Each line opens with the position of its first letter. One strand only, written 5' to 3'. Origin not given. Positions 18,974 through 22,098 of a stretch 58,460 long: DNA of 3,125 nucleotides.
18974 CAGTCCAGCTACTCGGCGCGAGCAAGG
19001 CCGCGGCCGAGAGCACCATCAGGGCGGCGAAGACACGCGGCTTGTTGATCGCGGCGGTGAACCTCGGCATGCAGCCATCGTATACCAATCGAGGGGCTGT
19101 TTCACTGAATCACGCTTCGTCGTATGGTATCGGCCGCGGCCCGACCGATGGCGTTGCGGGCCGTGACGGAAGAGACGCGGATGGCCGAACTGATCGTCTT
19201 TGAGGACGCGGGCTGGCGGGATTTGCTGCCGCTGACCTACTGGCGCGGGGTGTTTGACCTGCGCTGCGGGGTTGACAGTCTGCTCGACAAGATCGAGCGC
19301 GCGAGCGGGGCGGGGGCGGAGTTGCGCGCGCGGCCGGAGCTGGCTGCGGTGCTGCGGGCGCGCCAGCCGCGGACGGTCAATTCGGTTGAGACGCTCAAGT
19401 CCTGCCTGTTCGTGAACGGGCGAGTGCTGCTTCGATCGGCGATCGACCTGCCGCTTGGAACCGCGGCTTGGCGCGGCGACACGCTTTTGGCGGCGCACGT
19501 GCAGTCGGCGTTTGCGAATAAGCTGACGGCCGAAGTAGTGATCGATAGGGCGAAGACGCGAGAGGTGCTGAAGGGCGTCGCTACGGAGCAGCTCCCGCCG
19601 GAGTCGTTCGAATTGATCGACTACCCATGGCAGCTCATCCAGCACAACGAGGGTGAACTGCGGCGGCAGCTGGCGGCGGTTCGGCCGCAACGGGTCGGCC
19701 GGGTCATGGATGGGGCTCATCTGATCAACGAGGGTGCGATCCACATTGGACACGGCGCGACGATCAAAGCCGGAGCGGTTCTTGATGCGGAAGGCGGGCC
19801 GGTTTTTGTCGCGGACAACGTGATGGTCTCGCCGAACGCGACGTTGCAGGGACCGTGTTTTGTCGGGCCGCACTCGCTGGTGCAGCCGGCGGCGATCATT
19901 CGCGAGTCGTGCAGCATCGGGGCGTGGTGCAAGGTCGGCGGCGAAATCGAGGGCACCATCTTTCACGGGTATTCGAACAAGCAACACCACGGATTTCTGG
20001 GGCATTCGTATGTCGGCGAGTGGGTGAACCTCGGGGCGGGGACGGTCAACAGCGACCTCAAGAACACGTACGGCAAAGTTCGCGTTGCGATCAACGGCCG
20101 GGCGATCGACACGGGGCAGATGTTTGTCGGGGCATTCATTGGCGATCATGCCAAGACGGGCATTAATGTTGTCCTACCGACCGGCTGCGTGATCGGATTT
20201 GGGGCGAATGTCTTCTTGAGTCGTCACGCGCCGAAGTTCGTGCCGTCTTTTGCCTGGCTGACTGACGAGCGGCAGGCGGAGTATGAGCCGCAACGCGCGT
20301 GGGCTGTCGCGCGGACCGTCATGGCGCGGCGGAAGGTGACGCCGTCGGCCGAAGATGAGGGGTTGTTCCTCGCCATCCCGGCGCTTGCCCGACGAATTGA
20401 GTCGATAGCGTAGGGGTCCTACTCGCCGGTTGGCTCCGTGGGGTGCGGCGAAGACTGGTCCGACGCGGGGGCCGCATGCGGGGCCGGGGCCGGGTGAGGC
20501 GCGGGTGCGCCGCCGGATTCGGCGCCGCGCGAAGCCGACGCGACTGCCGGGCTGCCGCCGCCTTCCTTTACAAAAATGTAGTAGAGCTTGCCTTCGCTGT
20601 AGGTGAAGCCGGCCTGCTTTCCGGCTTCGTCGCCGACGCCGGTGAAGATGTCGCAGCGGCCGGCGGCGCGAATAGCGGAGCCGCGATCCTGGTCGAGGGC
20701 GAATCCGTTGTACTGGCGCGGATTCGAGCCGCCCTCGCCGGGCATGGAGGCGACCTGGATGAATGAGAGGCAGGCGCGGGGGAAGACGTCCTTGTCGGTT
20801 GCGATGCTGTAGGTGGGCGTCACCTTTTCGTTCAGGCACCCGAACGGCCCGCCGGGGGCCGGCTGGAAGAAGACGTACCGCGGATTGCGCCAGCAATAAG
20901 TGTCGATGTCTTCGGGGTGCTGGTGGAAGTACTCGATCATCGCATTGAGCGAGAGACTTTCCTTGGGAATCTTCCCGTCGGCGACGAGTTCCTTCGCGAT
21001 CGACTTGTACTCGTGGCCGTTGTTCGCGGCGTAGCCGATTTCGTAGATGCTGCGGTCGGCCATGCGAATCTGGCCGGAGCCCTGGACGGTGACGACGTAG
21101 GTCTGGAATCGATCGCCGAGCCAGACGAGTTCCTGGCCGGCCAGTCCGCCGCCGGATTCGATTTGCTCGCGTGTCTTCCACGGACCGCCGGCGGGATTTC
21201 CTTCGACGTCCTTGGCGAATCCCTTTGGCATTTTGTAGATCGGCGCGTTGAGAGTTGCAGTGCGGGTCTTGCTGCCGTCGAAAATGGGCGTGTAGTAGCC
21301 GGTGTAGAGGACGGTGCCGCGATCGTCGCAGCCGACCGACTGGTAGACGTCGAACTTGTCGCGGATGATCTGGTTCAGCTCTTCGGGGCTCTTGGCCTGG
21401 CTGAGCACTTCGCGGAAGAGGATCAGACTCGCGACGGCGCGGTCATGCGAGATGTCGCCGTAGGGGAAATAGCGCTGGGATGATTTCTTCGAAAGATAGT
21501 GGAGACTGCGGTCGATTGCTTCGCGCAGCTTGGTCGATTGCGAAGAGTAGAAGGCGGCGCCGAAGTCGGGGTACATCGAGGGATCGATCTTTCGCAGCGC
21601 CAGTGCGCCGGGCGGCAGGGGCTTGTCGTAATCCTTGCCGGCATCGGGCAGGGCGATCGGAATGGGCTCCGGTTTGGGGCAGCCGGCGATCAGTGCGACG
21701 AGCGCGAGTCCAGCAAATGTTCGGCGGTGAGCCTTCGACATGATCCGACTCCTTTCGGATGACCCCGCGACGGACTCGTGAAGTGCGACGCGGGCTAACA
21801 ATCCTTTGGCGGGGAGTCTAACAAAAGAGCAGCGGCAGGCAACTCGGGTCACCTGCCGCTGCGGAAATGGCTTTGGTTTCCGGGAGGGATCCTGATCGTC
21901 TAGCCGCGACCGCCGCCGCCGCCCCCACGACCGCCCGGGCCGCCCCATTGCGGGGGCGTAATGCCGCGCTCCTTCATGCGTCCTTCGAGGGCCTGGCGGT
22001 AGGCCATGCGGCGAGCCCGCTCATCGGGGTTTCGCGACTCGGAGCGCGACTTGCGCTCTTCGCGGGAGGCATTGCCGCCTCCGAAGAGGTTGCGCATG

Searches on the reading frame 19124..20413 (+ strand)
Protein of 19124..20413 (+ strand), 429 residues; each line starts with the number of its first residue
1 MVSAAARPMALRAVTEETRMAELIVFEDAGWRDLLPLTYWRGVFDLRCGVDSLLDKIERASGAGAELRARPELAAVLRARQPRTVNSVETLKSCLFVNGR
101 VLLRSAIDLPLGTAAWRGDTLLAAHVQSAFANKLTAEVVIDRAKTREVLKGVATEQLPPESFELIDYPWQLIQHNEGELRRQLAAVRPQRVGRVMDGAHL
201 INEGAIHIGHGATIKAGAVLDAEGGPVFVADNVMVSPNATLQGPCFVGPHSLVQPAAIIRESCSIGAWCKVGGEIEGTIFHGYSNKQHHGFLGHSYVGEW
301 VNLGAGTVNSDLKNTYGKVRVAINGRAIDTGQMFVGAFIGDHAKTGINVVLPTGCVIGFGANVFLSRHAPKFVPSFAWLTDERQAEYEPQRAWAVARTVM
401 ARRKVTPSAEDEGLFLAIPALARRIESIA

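Call 4: search_protein_families(library=pfam, proteins=[window:19124-20413:+], max_evalue=0.01)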
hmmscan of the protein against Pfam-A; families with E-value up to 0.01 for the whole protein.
window:19124-20413:+ (429 aa): 3 families
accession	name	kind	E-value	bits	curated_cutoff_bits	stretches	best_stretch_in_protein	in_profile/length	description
PF13562.11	NTP_transf_4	-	7.2e-23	81.9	27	1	23-185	1-147/153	Sugar nucleotidyl transferase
PF00132.30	Hexapep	-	2.5e-10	40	27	0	245-272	2-29/36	Bacterial transferase hexapeptide (six repeats)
PF25084.1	LbH_EIF2B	-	1.8e-05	25.1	54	0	227-275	4-51/105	EIF2B subunit epsilon LbH domain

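Call 44: search_protein_families(library=ncbifam, proteins=[window:19124-20413:+], max_evalue=0.001)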
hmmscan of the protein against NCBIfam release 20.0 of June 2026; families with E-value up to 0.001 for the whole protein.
window:19124-20413:+ (429 aa): 16 families
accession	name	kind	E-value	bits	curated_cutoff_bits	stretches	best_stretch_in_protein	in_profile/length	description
TIGR03991.1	alt_bact_glmU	hypoth_equivalog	4.4e-109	365.4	225.3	1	22-415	2-390/394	UDP-N-acetylglucosamine diphosphorylase/glucosamine-1-phosphate N-acetyltransferase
TIGR03992.1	Arch_glmU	subfamily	9.1e-32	110.4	292.1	1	165-362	214-386/393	bifunctional sugar-1-phosphate nucleotidylyltransferase/acetyltransferase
NF041173.1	Sug_nt_acttase_Thmprot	equivalog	4.7e-26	91.7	600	2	240-364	262-388/405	bifunctional sugar-1-phosphate nucleotidylyltransferase/acetyltransferase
NF010940.0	PRK14360.1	equivalog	3.5e-09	35.7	602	1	204-314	279-385/452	bifunctional UDP-N-acetylglucosamine diphosphorylase/glucosamine-1-phosphate N-acetyltransferase GlmU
NF006986.0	PRK09451.1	equivalog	4.5e-09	35.7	725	1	198-314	276-389/456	bifunctional UDP-N-acetylglucosamine diphosphorylase/glucosamine-1-phosphate N-acetyltransferase GlmU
TIGR01173.1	glmU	equivalog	1.5e-08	33.9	366.85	1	202-310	277-382/452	bifunctional UDP-N-acetylglucosamine diphosphorylase/glucosamine-1-phosphate N-acetyltransferase GlmU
TIGR03570.1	NeuD_NnaD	subfamily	5.4e-08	32.7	160.8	1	205-272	117-181/202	NeuD/PglB/VioB family sugar acetyltransferase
NF010934.1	PRK14354.1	equivalog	1.6e-07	30.2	450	1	203-311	278-382/447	bifunctional UDP-N-acetylglucosamine diphosphorylase/glucosamine-1-phosphate N-acetyltransferase GlmU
NF010933.0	PRK14353.1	equivalog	2.3e-07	29.8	505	1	190-343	247-405/453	bifunctional UDP-N-acetylglucosamine diphosphorylase/glucosamine-1-phosphate N-acetyltransferase GlmU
NF010935.0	PRK14355.1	equivalog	1.7e-06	27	718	1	203-312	284-390/459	bifunctional UDP-N-acetylglucosamine diphosphorylase/glucosamine-1-phosphate N-acetyltransferase GlmU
NF010936.0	PRK14356.1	equivalog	3.3e-06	26.3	666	1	237-313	320-392/456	bifunctional UDP-N-acetylglucosamine diphosphorylase/glucosamine-1-phosphate N-acetyltransferase GlmU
NF002060.0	PRK00892.1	subfamily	1.1e-05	24.7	207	1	205-307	113-218/345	UDP-3-O-(3-hydroxymyristoyl)glucosamine N-acyltransferase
NF010937.0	PRK14357.1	equivalog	1.2e-05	24.4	658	1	242-313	310-377/448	bifunctional UDP-N-acetylglucosamine diphosphorylase/glucosamine-1-phosphate N-acetyltransferase GlmU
TIGR02353.1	NRPS_term_dom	equivalog_domain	0.00051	18.5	423.1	0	195-266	606-673/695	Pls/PosA family non-ribosomal peptide synthetase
NF010932.0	PRK14352.1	equivalog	0.00054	18.7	611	0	243-351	323-434/488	bifunctional UDP-N-acetylglucosamine diphosphorylase/glucosamine-1-phosphate N-acetyltransferase GlmU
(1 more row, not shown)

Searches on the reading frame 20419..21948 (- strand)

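Call 7: search_protein_families(library=pfam, proteins=[window:20419-21948:-], max_evalue=0.001)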
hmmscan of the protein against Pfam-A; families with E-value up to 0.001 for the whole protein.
window:20419-21948:- (509 aa): 2 families
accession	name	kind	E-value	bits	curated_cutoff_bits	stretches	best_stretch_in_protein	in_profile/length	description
PF03562.22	MltA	-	9.3e-44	149.7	24.3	1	214-362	1-163/163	MltA specific insert domain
PF06725.17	3D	-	3.3e-14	53.3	23.8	1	381-458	2-71/72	3D domain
